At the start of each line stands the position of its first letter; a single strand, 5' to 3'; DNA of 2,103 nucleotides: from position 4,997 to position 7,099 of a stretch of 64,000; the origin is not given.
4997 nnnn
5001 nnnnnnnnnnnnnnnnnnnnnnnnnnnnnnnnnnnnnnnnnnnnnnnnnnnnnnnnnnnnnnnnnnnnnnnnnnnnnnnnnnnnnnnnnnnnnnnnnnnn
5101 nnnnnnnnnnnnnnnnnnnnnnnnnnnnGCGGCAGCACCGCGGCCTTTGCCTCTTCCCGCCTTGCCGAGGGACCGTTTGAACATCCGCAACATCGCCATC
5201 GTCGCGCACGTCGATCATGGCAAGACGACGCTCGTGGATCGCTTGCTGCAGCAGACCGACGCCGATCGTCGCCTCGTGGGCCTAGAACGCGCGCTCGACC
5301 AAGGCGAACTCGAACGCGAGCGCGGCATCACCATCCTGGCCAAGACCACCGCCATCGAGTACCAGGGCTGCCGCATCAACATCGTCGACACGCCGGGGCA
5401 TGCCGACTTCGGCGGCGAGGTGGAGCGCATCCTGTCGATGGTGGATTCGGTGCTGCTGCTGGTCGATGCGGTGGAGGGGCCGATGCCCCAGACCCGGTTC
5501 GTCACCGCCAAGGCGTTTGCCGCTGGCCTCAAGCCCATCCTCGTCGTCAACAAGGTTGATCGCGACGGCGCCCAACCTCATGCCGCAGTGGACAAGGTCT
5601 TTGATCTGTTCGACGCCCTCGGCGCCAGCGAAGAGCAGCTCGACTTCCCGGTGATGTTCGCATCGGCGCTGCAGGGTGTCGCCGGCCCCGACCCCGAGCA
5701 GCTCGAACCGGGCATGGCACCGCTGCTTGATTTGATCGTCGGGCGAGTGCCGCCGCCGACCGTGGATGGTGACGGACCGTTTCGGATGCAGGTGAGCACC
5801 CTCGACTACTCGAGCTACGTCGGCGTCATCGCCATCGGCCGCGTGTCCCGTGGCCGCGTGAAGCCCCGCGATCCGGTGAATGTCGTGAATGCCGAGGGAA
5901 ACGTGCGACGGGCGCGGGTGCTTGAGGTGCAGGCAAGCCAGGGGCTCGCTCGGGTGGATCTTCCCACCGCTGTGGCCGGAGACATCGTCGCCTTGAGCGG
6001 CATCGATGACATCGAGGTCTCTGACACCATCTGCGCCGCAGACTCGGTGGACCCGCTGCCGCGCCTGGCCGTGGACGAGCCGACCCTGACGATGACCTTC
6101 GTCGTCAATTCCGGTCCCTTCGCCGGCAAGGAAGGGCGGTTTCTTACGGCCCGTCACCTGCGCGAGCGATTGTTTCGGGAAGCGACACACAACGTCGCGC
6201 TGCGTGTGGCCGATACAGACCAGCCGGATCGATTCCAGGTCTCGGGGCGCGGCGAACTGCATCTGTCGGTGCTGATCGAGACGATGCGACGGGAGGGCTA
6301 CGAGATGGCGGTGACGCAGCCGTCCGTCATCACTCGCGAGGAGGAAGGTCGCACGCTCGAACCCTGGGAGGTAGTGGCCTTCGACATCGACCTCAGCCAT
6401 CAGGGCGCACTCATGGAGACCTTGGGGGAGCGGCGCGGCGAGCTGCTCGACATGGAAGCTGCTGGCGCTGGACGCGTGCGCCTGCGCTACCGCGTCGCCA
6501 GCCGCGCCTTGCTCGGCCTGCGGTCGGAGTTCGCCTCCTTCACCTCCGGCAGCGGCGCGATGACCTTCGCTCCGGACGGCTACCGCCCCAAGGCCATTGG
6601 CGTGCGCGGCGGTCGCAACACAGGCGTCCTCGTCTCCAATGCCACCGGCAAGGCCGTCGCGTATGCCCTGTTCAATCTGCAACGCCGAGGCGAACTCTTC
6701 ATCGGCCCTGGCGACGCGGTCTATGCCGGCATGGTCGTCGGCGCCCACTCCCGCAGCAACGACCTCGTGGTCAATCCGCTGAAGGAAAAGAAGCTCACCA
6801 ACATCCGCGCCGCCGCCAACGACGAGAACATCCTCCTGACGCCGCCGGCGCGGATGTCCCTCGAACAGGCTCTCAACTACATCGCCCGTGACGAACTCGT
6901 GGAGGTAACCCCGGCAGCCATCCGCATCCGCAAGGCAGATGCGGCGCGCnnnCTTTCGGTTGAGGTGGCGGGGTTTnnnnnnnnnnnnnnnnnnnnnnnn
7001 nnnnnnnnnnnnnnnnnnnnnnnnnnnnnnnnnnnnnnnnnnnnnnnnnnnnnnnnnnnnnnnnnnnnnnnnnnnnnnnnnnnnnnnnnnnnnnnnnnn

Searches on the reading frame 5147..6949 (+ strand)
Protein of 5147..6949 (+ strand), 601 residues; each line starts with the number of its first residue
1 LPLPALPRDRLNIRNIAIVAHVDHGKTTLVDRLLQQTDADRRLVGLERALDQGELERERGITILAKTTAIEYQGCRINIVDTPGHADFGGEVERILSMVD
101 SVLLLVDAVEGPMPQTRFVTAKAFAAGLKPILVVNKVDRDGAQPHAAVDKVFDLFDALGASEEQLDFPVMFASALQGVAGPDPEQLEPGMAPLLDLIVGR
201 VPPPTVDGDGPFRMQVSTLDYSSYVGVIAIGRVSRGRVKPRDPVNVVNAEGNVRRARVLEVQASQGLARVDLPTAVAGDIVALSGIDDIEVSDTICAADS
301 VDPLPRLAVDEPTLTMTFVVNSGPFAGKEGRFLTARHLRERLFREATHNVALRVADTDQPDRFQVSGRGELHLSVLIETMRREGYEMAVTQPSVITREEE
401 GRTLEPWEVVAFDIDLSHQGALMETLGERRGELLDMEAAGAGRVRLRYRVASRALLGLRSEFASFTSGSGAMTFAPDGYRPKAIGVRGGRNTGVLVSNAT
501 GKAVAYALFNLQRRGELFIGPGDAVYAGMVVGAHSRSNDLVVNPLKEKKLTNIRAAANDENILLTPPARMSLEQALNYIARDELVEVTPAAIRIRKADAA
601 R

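Call 31: search_protein_families(library=pfam, proteins=[window:5147-6949:+], max_evalue=0.001)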
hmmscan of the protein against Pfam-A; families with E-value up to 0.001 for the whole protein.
window:5147-6949:+ (601 aa): 7 families
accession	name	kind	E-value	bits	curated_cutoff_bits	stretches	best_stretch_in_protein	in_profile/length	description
PF00009.33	GTP_EFTU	-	1.1e-52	178.8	26.5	1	12-202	2-187/188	Elongation factor Tu GTP binding domain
PF21018.2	BipA_C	-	4.9e-46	155.5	23.8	1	492-597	1-106/110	TypA/BipA C-terminal domain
PF00679.30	EFG_C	-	2.9e-16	59.7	27.9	1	403-481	2-80/89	Elongation factor G C-terminus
PF03144.31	GTP_EFTU_D2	-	2.7e-11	44.2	30.3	1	226-296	1-73/73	Elongation factor Tu domain 2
PF22042.2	EF-G_D2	-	8.4e-07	29.5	27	1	214-297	4-83/84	Elongation factor G domain 2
PF01926.29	MMR_HSR1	-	5.3e-06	27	21.9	1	16-136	2-113/113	50S ribosome-binding GTPase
PF00735.24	Septin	-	7.9e-05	22.5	26.2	1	15-88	6-75/280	Septin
